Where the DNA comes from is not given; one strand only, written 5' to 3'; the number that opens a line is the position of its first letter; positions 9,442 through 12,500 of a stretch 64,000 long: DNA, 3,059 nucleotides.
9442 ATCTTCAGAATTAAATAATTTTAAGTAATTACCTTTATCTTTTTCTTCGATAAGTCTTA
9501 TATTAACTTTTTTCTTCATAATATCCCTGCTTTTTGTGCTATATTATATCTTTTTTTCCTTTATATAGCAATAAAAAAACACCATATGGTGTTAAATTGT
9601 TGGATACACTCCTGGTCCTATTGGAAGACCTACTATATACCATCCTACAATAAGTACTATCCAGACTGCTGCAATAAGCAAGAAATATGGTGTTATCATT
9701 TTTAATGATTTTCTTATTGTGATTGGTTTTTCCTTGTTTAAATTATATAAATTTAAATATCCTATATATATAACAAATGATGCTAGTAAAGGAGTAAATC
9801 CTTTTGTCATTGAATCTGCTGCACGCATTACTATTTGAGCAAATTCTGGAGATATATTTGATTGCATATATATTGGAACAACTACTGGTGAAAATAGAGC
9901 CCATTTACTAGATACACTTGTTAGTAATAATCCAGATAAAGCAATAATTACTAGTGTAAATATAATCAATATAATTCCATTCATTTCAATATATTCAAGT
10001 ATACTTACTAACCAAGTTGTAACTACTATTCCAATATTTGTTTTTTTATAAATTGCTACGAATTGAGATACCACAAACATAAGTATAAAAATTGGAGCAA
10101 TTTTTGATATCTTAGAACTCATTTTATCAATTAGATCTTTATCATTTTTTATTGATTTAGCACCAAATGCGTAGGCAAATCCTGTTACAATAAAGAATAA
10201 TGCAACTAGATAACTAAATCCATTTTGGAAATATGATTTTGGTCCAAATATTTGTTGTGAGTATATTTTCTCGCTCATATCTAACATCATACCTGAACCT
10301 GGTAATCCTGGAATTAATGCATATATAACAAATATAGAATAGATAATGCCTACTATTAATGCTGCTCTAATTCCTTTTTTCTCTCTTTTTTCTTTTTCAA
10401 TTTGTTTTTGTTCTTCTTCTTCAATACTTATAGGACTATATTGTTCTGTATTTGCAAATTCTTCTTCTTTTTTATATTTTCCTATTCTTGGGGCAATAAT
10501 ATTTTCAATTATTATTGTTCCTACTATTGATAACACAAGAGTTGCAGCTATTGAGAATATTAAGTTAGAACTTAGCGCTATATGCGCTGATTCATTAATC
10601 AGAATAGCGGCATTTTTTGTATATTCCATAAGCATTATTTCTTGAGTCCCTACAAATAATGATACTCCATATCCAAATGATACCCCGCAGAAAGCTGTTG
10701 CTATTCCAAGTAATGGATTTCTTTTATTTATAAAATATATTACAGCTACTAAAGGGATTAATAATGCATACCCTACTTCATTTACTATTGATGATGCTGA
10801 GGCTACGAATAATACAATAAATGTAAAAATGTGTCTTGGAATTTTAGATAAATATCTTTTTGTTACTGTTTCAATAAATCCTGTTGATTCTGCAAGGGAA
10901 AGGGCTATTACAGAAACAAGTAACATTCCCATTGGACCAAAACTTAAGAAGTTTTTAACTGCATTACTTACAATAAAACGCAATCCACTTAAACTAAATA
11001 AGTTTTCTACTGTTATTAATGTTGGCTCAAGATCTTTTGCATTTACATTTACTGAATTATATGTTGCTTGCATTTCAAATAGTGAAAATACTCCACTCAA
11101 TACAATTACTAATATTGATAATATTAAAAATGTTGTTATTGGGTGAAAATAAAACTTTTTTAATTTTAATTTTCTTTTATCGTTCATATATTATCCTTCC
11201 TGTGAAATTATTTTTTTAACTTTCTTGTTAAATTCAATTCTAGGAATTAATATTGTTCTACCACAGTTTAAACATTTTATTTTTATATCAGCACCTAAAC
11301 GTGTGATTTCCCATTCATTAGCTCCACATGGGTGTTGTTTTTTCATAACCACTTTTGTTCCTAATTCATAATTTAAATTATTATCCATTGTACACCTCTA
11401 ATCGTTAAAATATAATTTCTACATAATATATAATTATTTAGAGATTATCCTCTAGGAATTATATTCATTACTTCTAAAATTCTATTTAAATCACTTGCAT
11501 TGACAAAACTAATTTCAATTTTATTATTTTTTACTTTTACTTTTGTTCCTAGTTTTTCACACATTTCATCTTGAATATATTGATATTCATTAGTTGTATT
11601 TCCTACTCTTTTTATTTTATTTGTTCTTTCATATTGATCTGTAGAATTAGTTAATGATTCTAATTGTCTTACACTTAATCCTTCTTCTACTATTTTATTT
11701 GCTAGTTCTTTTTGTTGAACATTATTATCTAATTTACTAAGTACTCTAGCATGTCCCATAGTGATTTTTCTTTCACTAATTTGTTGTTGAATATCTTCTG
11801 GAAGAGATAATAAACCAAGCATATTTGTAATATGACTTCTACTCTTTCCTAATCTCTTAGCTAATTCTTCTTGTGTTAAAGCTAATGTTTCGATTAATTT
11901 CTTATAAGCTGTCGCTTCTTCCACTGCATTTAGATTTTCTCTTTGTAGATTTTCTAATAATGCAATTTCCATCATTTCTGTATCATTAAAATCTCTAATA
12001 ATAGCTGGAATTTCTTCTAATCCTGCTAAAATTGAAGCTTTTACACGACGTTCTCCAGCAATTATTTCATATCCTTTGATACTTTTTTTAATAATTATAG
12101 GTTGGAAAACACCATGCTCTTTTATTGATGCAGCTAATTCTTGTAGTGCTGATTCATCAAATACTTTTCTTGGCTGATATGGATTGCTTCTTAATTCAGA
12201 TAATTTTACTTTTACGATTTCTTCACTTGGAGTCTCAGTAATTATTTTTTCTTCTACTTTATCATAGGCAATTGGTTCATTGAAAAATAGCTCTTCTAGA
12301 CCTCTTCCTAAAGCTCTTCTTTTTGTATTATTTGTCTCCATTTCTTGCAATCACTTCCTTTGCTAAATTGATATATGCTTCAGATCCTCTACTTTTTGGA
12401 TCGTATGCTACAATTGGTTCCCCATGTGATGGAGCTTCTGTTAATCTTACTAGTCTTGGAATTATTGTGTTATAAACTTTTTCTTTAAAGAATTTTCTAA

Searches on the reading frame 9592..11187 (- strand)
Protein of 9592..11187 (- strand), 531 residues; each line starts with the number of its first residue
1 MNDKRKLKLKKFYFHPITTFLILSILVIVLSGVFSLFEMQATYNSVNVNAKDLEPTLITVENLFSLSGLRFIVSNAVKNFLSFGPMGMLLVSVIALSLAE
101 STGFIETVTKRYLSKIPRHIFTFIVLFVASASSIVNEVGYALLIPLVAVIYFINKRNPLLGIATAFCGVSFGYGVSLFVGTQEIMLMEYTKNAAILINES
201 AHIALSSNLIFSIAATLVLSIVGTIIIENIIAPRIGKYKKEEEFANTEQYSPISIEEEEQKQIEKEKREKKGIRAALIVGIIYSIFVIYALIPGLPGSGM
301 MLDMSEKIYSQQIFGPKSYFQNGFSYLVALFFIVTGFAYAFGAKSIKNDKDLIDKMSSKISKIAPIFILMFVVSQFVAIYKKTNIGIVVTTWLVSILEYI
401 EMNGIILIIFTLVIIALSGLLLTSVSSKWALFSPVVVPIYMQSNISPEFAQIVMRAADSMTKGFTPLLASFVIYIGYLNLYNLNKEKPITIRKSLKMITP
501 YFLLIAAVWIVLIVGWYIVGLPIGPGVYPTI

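Call 10: search_protein_families(library=ncbifam, proteins=[window:9592-11187:-])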
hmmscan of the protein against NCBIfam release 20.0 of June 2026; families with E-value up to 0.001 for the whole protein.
window:9592-11187:- (531 aa): 2 families
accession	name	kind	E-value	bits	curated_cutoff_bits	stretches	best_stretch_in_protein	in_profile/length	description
TIGR00819.1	ydaH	subfamily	4.9e-89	299.2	753.55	1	14-530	24-520/521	AbgT family antimetabolite efflux transporter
NF008459.0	PRK11339.1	equivalog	1.1e-72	245.6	864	1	15-530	28-506/508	p-aminobenzoyl-glutamate transporter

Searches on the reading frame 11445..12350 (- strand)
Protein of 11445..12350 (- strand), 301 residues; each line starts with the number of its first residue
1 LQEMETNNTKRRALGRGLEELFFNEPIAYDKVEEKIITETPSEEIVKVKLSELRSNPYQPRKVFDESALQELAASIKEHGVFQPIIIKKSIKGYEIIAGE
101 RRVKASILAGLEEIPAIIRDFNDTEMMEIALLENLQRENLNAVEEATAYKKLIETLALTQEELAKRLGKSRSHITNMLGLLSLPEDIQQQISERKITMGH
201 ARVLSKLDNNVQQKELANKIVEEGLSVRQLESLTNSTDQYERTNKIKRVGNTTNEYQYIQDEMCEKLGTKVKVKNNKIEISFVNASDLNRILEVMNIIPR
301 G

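Call 10: search_protein_families(library=ncbifam, proteins=[window:11445-12350:-])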
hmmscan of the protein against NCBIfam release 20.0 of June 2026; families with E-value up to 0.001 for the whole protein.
window:11445-12350:- (301 aa): 7 families
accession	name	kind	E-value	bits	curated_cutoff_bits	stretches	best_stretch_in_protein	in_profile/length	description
TIGR04285.1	nucleoid_noc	exception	5.6e-73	245.4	315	1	44-257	1-216/255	nucleoid occlusion protein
TIGR00180.1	parB_part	domain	2.7e-61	206.6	58.45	1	44-220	4-185/186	ParB/RepB/Spo0J family partition protein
TIGR03734.1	PRTRC_parB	hypoth_equivalog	3.7e-42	144.6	278.6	1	58-234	6-186/555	PRTRC system ParB family protein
NF010406.0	PRK13832.1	subfamily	1.4e-17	63.5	640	1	44-176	3-138/578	plasmid partitioning protein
TIGR03454.1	partition_RepB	equivalog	1.2e-13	51.1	201.5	1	41-243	60-260/325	plasmid partitioning protein RepB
NF010440.0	PRK13866.1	equivalog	1.1e-08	34.6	522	1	51-205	71-227/336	plasmid partitioning protein RepB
NF010252.0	PRK13698.1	equivalog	6e-05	22.1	274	1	61-195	81-214/323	ParB/RepB/Spo0J family plasmid partition protein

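Call 22: search_solved_structures(query=window:11445-12350:-, show_alignments=3)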
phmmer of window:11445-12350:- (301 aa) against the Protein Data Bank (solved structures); distinct sequences matched with E-value up to 0.001: 14.
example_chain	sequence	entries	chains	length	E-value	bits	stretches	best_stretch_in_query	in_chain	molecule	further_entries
6sdk_A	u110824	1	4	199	8.9e-64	218.7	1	43-238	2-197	Stage 0 sporulation protein J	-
4umk_A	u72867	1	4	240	3.4e-53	184.1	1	10-235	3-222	PROBABLE CHROMOSOME-PARTITIONING PROTEIN PARB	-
1vz0_A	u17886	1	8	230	2e-52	181.6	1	39-234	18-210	Chromosome-partitioning protein Spo0J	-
7bnk_A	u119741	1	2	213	1.5e-49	172.1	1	45-236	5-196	ParB family protein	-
7bnr_A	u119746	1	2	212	8.9e-49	169.6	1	45-236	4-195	ParB family protein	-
7o0n_A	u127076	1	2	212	9e-49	169.6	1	45-236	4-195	ParB family protein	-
7ol9_A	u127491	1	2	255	3.7e-48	167.5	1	38-248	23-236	Nucleoid occlusion protein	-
7nfu_A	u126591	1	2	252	1.4e-47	165.7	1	31-248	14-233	Nucleoid occlusion protein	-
7ng0_A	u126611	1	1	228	5.3e-47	163.8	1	43-248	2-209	Nucleoid occlusion protein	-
6t1f_A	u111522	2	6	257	2.2e-45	158.5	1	11-236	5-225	Chromosome-partitioning protein ParB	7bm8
6y93_A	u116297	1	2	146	2.6e-24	89.4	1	124-248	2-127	Nucleoid occlusion protein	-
6s6h_A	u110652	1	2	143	1.5e-23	86.9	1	126-236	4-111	Chromosome-partitioning protein ParB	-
8qa8_A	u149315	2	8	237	1.3e-12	51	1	48-192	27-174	Transcriptional repressor protein KorB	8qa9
1r71_A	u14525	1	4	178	0.00022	24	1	104-193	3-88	Transcriptional repressor protein korB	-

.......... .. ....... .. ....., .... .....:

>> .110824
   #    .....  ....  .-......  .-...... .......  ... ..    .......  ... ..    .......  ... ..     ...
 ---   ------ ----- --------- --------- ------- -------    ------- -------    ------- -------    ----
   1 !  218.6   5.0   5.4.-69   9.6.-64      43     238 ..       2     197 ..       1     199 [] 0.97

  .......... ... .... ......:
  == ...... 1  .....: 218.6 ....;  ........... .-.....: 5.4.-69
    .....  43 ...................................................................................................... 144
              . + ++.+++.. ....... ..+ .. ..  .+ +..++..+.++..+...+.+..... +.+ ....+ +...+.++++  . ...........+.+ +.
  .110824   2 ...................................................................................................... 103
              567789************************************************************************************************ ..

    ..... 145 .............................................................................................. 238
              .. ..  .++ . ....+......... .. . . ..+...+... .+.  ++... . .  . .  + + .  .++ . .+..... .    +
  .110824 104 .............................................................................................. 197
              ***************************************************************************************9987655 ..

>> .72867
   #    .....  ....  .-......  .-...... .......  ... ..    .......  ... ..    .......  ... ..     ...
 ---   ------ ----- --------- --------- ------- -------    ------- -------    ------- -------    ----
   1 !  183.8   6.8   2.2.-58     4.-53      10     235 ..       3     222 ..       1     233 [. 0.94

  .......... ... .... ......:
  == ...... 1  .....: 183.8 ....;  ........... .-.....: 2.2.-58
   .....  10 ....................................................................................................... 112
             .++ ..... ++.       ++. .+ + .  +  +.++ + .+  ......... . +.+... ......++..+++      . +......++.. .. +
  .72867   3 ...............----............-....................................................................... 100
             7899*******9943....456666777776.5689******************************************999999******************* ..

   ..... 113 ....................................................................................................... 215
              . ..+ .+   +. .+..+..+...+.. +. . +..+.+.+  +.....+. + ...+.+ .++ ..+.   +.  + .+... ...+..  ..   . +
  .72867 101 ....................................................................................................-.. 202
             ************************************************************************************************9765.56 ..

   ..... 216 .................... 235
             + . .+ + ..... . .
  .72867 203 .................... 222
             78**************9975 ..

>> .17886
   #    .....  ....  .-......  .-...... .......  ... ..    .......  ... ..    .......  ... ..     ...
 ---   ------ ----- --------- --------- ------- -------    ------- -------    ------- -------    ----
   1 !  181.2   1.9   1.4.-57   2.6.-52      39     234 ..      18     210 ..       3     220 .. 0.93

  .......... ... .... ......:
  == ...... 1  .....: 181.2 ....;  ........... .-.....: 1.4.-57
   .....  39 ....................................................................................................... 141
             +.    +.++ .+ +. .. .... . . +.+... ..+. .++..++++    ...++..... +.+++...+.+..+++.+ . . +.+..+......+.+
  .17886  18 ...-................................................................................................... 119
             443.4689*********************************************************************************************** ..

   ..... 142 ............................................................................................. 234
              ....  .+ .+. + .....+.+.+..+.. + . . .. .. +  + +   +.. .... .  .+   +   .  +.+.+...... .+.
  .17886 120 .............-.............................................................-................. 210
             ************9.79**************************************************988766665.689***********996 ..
